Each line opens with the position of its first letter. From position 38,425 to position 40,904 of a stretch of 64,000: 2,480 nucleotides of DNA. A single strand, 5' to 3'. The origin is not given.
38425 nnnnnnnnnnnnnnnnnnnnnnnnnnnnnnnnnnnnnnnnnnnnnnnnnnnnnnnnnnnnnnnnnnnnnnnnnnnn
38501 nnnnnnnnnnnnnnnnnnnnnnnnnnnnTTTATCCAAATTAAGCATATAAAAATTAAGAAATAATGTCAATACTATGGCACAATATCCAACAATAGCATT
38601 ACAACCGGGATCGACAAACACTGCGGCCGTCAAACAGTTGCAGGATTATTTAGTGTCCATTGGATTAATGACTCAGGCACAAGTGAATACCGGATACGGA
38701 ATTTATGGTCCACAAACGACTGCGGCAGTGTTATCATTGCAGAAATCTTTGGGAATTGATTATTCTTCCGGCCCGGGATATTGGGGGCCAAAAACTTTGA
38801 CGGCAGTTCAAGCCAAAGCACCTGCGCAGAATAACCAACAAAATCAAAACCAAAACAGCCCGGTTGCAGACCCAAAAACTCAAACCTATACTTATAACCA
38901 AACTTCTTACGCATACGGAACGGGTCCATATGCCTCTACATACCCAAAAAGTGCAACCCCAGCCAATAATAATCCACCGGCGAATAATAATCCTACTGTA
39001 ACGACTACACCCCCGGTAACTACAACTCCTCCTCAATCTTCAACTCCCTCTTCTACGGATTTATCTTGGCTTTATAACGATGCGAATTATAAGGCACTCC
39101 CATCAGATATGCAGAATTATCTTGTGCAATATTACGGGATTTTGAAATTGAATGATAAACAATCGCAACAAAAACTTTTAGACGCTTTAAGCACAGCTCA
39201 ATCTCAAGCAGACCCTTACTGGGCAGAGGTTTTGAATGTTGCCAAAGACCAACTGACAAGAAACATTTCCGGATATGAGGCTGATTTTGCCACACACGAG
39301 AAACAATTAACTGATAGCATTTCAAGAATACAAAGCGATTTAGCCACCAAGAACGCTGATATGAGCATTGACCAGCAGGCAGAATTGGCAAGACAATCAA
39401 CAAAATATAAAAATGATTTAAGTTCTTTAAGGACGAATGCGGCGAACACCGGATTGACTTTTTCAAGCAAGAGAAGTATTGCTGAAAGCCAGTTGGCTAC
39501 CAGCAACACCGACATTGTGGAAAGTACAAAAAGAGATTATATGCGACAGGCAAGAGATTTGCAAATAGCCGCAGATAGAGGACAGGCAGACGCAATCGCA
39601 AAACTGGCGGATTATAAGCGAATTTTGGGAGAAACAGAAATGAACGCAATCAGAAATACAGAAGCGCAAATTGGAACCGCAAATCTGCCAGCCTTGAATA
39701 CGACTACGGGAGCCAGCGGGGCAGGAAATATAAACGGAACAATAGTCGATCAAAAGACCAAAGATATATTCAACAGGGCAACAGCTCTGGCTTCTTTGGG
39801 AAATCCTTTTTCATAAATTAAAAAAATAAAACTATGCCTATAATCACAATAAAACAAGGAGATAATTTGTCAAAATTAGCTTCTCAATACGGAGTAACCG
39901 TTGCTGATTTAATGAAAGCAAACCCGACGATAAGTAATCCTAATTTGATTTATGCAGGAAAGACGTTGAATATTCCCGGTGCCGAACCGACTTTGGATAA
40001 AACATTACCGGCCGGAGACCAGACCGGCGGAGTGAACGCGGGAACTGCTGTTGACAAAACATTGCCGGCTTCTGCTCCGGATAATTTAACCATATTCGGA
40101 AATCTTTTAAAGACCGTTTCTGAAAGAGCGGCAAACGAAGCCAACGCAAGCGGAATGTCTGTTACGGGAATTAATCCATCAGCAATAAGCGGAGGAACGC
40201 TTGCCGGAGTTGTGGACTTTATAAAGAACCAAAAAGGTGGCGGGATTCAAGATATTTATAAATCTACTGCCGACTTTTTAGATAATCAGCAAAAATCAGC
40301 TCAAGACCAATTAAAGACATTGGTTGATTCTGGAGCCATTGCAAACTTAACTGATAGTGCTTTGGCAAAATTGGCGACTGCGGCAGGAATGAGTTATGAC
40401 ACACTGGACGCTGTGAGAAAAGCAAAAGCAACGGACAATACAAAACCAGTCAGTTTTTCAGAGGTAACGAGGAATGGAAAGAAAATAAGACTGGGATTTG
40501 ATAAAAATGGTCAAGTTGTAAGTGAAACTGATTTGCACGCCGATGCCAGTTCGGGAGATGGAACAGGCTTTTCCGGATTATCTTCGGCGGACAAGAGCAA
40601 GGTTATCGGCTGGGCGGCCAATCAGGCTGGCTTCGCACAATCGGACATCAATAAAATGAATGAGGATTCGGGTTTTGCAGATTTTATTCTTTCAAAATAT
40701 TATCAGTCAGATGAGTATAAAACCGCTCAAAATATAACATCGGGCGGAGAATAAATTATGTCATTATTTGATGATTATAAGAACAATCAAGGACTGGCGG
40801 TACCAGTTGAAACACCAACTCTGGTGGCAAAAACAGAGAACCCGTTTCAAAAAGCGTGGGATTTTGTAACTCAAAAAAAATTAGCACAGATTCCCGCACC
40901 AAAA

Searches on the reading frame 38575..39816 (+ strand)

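Call 8: search_protein_families(library=phrogs, proteins=[window:38575-39816:+], max_evalue=0.001)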
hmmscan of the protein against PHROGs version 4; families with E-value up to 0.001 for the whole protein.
window:38575-39816:+ (413 aa): 2 families
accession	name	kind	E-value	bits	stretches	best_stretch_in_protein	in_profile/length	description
phrog_1224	-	head and packaging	0.00013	22.4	1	15-88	9-74/438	endolysin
phrog_17214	-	lysis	0.00026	21.8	1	11-84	247-318/322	endolysin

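Call 53: search_protein_families(library=pfam, proteins=[window:38575-39816:+], max_evalue=0.001)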
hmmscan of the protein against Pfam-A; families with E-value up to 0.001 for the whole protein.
window:38575-39816:+ (413 aa): 1 family
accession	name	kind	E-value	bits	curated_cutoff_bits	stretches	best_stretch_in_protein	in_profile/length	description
PF01471.23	PG_binding_1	-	8.3e-07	29.5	23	1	17-77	3-56/57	Putative peptidoglycan binding domain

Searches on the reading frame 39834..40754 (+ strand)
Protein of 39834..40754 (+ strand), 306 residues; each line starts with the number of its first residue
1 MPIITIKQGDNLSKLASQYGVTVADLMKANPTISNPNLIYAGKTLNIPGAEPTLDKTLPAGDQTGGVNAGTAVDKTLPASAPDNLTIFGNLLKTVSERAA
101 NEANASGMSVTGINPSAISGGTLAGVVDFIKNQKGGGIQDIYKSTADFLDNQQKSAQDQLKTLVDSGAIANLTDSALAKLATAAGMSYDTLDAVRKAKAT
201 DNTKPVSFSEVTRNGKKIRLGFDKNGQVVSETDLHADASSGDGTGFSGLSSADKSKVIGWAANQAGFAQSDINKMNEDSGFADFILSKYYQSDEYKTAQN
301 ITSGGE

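Call 53: search_protein_families(library=pfam, proteins=[window:39834-40754:+], max_evalue=0.001)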
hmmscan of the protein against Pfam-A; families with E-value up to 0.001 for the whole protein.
window:39834-40754:+ (306 aa): 1 family
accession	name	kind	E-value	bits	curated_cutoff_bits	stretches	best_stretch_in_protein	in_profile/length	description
PF01476.26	LysM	-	2.8e-15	56.4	20.9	1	4-48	1-43/43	LysM domain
